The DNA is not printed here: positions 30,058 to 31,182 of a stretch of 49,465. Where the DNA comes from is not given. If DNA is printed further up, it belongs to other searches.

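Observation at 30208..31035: Low-GC orphan gene with a HEPN-type RNxxxH motif wedged into the conserved ispD-ispF ... cysS cluster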

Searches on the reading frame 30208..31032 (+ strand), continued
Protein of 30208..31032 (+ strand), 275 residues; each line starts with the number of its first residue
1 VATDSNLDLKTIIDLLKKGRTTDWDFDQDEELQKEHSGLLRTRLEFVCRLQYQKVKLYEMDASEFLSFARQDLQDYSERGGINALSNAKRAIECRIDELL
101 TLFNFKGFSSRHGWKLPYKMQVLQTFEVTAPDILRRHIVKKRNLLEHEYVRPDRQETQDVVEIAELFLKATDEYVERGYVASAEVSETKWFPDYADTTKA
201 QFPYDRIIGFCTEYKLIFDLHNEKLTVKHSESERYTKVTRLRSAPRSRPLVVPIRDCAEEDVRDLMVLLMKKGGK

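Call 75: search_dna_similar(query=window:30208-31032:+, collection=plasmids, mode=protein, max_evalue=0.001, max_rows=15)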
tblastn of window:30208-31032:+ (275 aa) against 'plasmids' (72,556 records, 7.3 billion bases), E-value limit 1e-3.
Records with a match: 4; places in all: 4; records where one place covers at least 80% of the query: 0.
Best place of each record, by identity: <60% 4.
By first word of the organism name: Vibrio 3; Acinetobacter 1.
By predicted mobility (MOB-suite, as given by PLSDB): mobilizable 3; non-mobilizable 1.
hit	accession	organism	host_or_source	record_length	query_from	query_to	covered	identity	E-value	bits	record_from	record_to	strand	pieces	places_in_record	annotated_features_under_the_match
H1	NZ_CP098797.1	Acinetobacter baumannii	Homo sapiens,blood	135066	62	177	42%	35.9%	6e-11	70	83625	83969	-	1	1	hypothetical protein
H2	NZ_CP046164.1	Vibrio sp. THAF191c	pure culture,Surface of a polyethylene ...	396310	52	175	45%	26.6%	5e-4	49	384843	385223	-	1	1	hypothetical protein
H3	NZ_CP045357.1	Vibrio sp. THAF64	pure culture,Surface of a sandy ...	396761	52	175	45%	26.6%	5e-4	49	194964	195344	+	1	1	hypothetical protein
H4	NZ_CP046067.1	Vibrio sp. THAF191d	pure culture,Surface of a polyethylene ...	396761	52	175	45%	26.6%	5e-4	49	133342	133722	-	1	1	hypothetical protein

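Call 76: get_annotated_region(hit=H1, flank=6000)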
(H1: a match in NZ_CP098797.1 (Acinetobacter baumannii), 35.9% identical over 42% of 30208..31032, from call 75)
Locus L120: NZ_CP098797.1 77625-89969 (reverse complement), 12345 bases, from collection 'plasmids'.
description: Acinetobacter baumannii strain VB280821 plasmid p2VB280821, complete sequence
organism: Acinetobacter baumannii (NCBI taxid 470)
taxonomy: Bacteria; Pseudomonadota; Gammaproteobacteria; Moraxellales; Moraxellaceae; Acinetobacter; Acinetobacter baumannii
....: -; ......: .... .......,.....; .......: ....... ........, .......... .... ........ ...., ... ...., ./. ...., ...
typing (MOB-suite, as given by PLSDB): non-mobilizable
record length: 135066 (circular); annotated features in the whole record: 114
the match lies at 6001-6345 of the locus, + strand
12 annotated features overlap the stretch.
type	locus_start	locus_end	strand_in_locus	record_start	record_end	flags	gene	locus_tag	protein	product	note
CDS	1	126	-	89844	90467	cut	-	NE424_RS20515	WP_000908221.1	metal-dependent hydrolase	-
CDS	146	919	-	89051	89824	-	yaaA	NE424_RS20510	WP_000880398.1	peroxide stress protein YaaA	-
CDS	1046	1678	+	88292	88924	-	-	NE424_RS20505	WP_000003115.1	hydrolase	-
CDS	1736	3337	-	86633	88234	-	rtcR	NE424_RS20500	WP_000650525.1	RNA repair transcriptional activator RtcR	GO:0006355 - regulation of DNA-templated transcription [Evidence IEA]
CDS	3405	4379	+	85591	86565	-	-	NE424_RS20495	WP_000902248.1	ribonuclease Z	-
CDS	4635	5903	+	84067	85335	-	-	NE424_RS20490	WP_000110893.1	RtcB family protein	GO:0006396 - RNA processing [Evidence IEA]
CDS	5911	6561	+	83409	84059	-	-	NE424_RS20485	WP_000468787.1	hypothetical protein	-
CDS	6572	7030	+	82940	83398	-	-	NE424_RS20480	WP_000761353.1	DIP1984 family protein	-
CDS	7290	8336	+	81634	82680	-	rtcA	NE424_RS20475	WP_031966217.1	RNA 3'-terminal phosphate cyclase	GO:0006396 - RNA processing [Evidence IEA]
CDS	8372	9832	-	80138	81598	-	-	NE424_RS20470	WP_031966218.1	aminoacyl-histidine dipeptidase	-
CDS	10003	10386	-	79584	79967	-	-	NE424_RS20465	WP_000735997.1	hypothetical protein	-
CDS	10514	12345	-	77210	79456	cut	-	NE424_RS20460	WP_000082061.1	bifunctional prephenate dehydrogenase/3-phosphoshikimate 1-carboxyvinyltransferase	GO:0009073 - aromatic amino acid family biosynthetic process [Evidence IEA]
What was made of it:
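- A relative in Acinetobacter baumannii (36% identity over residues 62-177, E 6e-11) lies inside an rtcR-controlled operon between rtcB and rtcA (calls 75, 76).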

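Call 77: get_annotated_region(hit=H2, flank=5000)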
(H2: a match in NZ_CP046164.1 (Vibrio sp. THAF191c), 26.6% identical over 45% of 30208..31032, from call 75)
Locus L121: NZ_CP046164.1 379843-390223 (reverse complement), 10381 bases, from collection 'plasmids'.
description: Vibrio sp. THAF191c plasmid pTHAF191c_c, complete sequence
organism: Vibrio sp. THAF191c (NCBI taxid 2661921)
taxonomy: Bacteria; Pseudomonadota; Gammaproteobacteria; Vibrionales; Vibrionaceae; Vibrio; Vibrio sp. THAF191c
host: -; source: pure culture,Surface of a polyethylene microplastic particle present in tank 6 of a marine aquarium ...; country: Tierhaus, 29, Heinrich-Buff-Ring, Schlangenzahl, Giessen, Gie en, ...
typing (MOB-suite, as given by PLSDB): mobilizable; replicon rep_cluster_564; relaxase MOBF
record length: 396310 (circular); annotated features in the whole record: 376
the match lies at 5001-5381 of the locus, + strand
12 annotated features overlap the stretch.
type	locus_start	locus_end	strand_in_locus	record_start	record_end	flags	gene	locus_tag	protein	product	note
CDS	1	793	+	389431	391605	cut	-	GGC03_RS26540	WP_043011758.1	hypothetical protein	-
CDS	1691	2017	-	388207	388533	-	-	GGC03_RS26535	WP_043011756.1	hypothetical protein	-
CDS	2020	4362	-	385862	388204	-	-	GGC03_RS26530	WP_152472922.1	LysM peptidoglycan-binding domain-containing protein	-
CDS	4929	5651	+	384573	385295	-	-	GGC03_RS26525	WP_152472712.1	hypothetical protein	-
CDS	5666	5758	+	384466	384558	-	-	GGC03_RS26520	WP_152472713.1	DUF3265 domain-containing protein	-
CDS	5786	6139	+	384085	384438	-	-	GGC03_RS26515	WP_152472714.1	VOC family protein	-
CDS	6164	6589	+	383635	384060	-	-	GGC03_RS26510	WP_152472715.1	NUDIX hydrolase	-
CDS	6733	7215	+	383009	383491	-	-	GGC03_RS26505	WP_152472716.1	YbaK/EbsC family protein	-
CDS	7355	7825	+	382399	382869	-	-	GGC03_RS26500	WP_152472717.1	GNAT family N-acetyltransferase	-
CDS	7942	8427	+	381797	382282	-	-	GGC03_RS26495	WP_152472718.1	GNAT family N-acetyltransferase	-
CDS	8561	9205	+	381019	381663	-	-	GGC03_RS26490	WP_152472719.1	hypothetical protein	-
CDS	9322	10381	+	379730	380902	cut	-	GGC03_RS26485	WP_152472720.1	PD-(D/E)XK nuclease family protein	-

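Call 78: search_protein_families(library=pfam, proteins=[L120:5911-6558:+, L120:6572-7027:+, L121:4929-5648:+, L003:6958-7488:+, L118:1343-2005:+], max_evalue=0.1)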
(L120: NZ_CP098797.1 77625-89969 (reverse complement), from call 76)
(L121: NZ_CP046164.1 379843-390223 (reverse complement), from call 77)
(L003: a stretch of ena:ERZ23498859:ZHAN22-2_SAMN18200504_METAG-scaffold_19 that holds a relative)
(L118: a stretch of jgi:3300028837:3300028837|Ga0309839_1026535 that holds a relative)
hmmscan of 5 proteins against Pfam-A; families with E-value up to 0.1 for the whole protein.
L120:5911-6558:+ (216 aa): 0 families

L120:6572-7027:+ (152 aa): 2 families
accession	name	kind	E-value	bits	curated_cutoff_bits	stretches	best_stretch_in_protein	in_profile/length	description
PF20935.2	DUF6847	-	2.1e-47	161.1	27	1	10-150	1-141/141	Family of unknown function (DUF6847)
PF14304.11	CSTF_C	-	0.0079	16.3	24.3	0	41-53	6-18/41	Transcription termination and cleavage factor C-terminal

L121:4929-5648:+ (240 aa): 0 families

L003:6958-7488:+ (177 aa): 3 families
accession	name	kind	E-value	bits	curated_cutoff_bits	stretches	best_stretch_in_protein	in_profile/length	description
PF24838.2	8xMP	-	0.0018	18.5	30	1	15-144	9-129/136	Octameric membrane protein family (8xMP)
PF08518.16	GIT_SHD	-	0.033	14.3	21.1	1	9-24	13-28/29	Spa2 homology domain (SHD) of GIT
PF20040.4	DUF6442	-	0.035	14.8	25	1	12-77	10-75/102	Family of unknown function (DUF6442)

L118:1343-2005:+ (221 aa): 1 family
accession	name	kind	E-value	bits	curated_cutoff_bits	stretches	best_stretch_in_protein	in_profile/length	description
PF20315.3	DUF6611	-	0.059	13.9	27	1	15-60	49-92/168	Family of unknown function (DUF6611)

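Call 81: search_protein_families(library=pfam, proteins=[P0095, P0143, P0171, P0081, P0082, P0086, P0093, P0097, P0102, P0109], max_evalue=1)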
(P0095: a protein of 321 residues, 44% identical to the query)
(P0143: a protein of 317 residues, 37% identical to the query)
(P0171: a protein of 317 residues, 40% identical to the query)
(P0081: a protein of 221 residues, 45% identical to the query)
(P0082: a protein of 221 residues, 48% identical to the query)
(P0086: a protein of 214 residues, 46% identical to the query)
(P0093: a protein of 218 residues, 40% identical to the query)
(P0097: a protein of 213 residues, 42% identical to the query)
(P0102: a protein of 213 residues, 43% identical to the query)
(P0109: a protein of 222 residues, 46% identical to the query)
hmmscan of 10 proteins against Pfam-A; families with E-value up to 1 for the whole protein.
P0095 (321 aa): 2 families
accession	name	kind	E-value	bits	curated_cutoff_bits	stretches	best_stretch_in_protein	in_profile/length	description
PF14338.12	Mrr_N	-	3e-27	95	29.5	1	1-81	5-86/87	Mrr N-terminal domain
PF17943.6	HOCHOB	-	0.14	13.3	26.3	0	289-318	73-102/120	Homeobox-cysteine loop-homeobox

P0143 (317 aa): 0 families

P0171 (317 aa): 1 family
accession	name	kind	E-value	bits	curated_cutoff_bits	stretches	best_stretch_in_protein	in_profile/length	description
PF01934.22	HepT-like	-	0.05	13.8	23.5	1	209-234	80-105/120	Ribonuclease HepT-like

P0081 (221 aa): 1 family
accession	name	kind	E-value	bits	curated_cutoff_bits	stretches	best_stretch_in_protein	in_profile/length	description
PF20596.3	pAdhesive_11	-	0.12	12.9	24.3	1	159-213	41-95/112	Putative adhesive domain (group 11)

P0082 (221 aa): 1 family
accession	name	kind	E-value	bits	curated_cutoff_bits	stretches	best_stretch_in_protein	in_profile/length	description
PF18735.6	HEPN_RiboL-PSP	-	0.029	14.7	28.4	1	102-156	143-189/191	RiboL-PSP-HEPN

P0086 (214 aa): 1 family
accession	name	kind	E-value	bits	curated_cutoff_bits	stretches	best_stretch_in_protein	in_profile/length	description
PF01934.22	HepT-like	-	0.04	14.1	23.5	1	113-129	80-96/120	Ribonuclease HepT-like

P0093 (218 aa): 1 family
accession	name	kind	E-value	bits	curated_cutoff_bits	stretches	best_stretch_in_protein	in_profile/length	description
PF07377.18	DUF1493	-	0.078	14.1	21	1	130-208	7-78/108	Protein of unknown function (DUF1493)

P0097 (213 aa): 0 families

P0102 (213 aa): 0 families

P0109 (222 aa): 0 families
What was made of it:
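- Closest known: DUF4145. Same: Here one relative is an Mrr_N fusion (call 81).
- Closest known: HepT. Same: Weak HepT-like hits fall on the motif region of relatives (call 81).
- One relative is an Mrr_N fusion (call 81).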

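Call 86: search_dna_similar(query=L120:5911-6558:+, collection=plasmids, mode=protein, max_evalue=0.00001, max_rows=25)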
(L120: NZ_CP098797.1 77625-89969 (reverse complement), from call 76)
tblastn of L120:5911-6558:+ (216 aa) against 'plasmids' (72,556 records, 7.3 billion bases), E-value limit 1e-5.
Records with a match: 9; places in all: 9; records where one place covers at least 80% of the query: 1.
Best place of each record, by identity: >=99% 1; <60% 8.
By first word of the organism name: Bacillus 4; Vibrio 3; Acinetobacter 1; Burkholderia 1.
By predicted mobility (MOB-suite, as given by PLSDB): non-mobilizable 6; mobilizable 3.
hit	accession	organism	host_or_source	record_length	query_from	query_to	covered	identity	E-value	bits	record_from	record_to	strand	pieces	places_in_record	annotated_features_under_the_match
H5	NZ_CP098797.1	Acinetobacter baumannii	Homo sapiens,blood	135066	1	216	100%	100.0%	5e-144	450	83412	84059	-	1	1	hypothetical protein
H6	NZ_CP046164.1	Vibrio sp. THAF191c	pure culture,Surface of a polyethylene ...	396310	24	163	65%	33.3%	1e-13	76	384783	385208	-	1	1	hypothetical protein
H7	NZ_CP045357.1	Vibrio sp. THAF64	pure culture,Surface of a sandy ...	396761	24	163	65%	33.3%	1e-13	76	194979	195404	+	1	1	hypothetical protein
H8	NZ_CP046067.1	Vibrio sp. THAF191d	pure culture,Surface of a polyethylene ...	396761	24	163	65%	33.3%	1e-13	76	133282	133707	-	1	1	hypothetical protein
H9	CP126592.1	Bacillus bombysepticus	bacterial isolate,warm, humid forested ...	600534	39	174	63%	27.2%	2e-9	64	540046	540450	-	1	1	hypothetical protein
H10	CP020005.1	Bacillus thuringiensis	Bacillus thuringiensis subsp,whole ...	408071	34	143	51%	25.9%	8e-6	53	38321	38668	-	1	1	hypothetical protein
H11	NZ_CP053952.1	Bacillus cereus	-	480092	34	143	51%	25.9%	8e-6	53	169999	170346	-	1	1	hypothetical protein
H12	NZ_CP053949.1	Bacillus cereus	-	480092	34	143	51%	25.9%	8e-6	53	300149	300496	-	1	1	hypothetical protein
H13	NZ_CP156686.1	Burkholderia stagnalis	Bacterial cells,soils collected in ...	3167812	67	136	32%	40.0%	1e-6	56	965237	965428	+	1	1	none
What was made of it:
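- The Rtc context was seen in a single record (call 86).
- Tried and rejected: The Rtc-operon context was found in a single record (calls 76, 86).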

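Call 91: search_protein_families(library=pfam, proteins=[L011:6174-7484:+, L011:8735-9055:+, L011:9055-9915:+, L012:7044-7391:+, L012:8765-9112:+, L012:9139-10374:+, L014:4427-5053:+, L014:7298-9061:+, L016:6912-7559:+, L016:8679-9092:+], max_evalue=0.001)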
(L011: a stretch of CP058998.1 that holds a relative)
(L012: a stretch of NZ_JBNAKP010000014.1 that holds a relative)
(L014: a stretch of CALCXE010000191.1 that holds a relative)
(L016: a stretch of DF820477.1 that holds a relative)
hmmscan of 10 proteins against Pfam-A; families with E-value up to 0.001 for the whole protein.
L011:6174-7484:+ (437 aa): 1 family
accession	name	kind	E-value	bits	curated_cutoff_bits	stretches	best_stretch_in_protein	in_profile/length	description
PF02810.21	SEC-C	-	3.1e-10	40.2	20.4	1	6-24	1-19/19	SEC-C motif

L011:8735-9055:+ (107 aa): 0 families

L011:9055-9915:+ (287 aa): 1 family
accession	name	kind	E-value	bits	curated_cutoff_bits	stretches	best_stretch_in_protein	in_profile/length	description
PF11667.14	DUF3267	-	0.00065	20.5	27.1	1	171-266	2-97/108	Putative zincin peptidase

L012:7044-7391:+ (116 aa): 0 families

L012:8765-9112:+ (116 aa): 0 families

L012:9139-10374:+ (412 aa): 1 family
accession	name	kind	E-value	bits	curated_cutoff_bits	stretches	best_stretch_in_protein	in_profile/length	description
PF01048.26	PNP_UDP_1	-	2.1e-13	50.6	25.1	1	7-243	2-232/233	Phosphorylase superfamily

L014:4427-5053:+ (209 aa): 0 families

L014:7298-9061:+ (588 aa): 2 families
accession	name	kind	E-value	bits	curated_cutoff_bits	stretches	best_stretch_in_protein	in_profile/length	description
PF00999.27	Na_H_Exchanger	-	7.1e-60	203.3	26.2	1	16-379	3-373/375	Sodium/hydrogen exchanger, transmembrane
PF02254.24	TrkA_N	-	2.2e-24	86.5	23.8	1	424-538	1-115/116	TrkA-N domain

L016:6912-7559:+ (216 aa): 1 family
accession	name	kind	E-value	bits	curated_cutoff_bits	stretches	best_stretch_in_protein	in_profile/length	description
PF14279.12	HNH_5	-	1.8e-05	25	27.5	1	8-51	1-45/56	HNH endonuclease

L016:8679-9092:+ (138 aa): 0 families

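Call 92: search_protein_families(library=pfam, proteins=[L014:180-4427:+, L016:4162-6858:+, L017:245-3871:-, L018:9414-11540:+, L020:1821-3173:-, L021:9118-10188:-, L023:4677-5519:+, L023:6669-7229:-, L023:7229-8062:-, L026:6757-7431:-], max_evalue=0.001)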
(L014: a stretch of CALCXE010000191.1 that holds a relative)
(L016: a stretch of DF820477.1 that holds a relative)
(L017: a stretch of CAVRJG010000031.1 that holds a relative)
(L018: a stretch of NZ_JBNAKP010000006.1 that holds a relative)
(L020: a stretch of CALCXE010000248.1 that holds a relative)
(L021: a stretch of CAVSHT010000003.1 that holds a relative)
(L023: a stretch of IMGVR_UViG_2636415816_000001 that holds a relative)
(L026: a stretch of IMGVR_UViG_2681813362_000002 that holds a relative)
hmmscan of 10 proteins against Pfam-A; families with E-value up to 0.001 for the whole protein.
L014:180-4427:+ (1416 aa): 1 family
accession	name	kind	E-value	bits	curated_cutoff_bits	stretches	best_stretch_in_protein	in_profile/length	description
PF23957.1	DUF7286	-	4e-31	108.8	27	1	1018-1405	643-1000/1000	Family of unknown function (DUF7286)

L016:4162-6858:+ (899 aa): 5 families
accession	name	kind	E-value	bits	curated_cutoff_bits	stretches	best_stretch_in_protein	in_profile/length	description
PF01555.25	N6_N4_Mtase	-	7.4e-15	55.9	26.7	1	58-95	176-213/221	DNA methylase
PF01170.24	UPF0020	-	4.1e-07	30.3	22.3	0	63-87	28-52/197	RMKL-like, methyltransferase domain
PF08241.18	Methyltransf_11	-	0.00019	22.4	21.2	0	424-455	32-65/95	Methyltransferase domain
PF12773.13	DZR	-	0.00024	21.7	27.3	0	182-227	1-35/45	Double zinc ribbon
PF13649.12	Methyltransf_25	-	0.0009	20.3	27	0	67-110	1-50/97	Methyltransferase domain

L017:245-3871:- (1209 aa): 4 families
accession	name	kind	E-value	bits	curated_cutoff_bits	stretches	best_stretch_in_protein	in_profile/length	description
PF02538.19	Hydantoinase_B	-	9.9e-207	687.9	26.8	1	705-1209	1-517/519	Hydantoinase B/oxoprolinase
PF01968.24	Hydantoinase_A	-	1.4e-113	379.5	22.9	1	207-505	1-288/291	Hydantoinase/oxoprolinase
PF05378.19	Hydant_A_N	-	5e-53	179.9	25.2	1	9-187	2-175/176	Hydantoinase/oxoprolinase N-terminal region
PF19278.4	Hydant_A_C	-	1.2e-08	35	21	1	521-683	11-185/193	Hydantoinase/oxoprolinase C-terminal domain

L018:9414-11540:+ (709 aa): 5 families
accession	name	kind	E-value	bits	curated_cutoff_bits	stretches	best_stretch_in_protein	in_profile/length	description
PF13195.11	DUF4011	-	1.1e-43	149.4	22.2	1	14-191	1-158/158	Protein of unknown function (DUF4011)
PF13086.12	AAA_11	-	3.5e-05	24.1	27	1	303-372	3-75/257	AAA domain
PF13245.12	AAA_19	-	0.00036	21.1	25.1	1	309-364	4-61/134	AAA domain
PF09848.15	SLFN-g3_helicase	-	0.00048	20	24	1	318-396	3-72/354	Schlafen group 3, DNA/RNA helicase domain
PF13604.12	AAA_30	-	0.00062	20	27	0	304-365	4-67/191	AAA domain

L020:1821-3173:- (451 aa): 0 families

L021:9118-10188:- (357 aa): 3 families
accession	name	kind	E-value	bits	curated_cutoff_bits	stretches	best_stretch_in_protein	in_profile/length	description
PF05343.19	Peptidase_M42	-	1.3e-115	385.9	23.2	1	51-345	1-292/292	M42 glutamyl aminopeptidase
PF01546.33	Peptidase_M20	-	8.1e-08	32.8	24.6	1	180-351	33-205/206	Peptidase family M20/M25/M40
PF04389.22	Peptidase_M28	-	5.1e-06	26.8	21.3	1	180-225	30-77/193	Peptidase family M28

L023:4677-5519:+ (281 aa): 2 families
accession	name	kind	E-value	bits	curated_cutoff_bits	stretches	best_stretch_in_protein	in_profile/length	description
PF16872.10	putAbiC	-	3.7e-16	59.9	22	1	174-247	2-78/80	Putative phage abortive infection protein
PF19560.4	DUF6082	-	0.00028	20.9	26.7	1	59-100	4-45/163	Family of unknown function (DUF6082)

L023:6669-7229:- (187 aa): 1 family
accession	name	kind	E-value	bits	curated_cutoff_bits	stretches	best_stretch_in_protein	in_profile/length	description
PF05565.16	Sipho_Gp157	-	2.4e-32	112.6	28.6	1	3-146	1-144/162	Siphovirus Gp157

L023:7229-8062:- (278 aa): 0 families

L026:6757-7431:- (225 aa): 0 families
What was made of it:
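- Other relatives lie next to a DNA methylase plus HNH, near putAbiC in a prophage-like contig, and in a Vibrio cassette array (calls 77, 91, 92).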
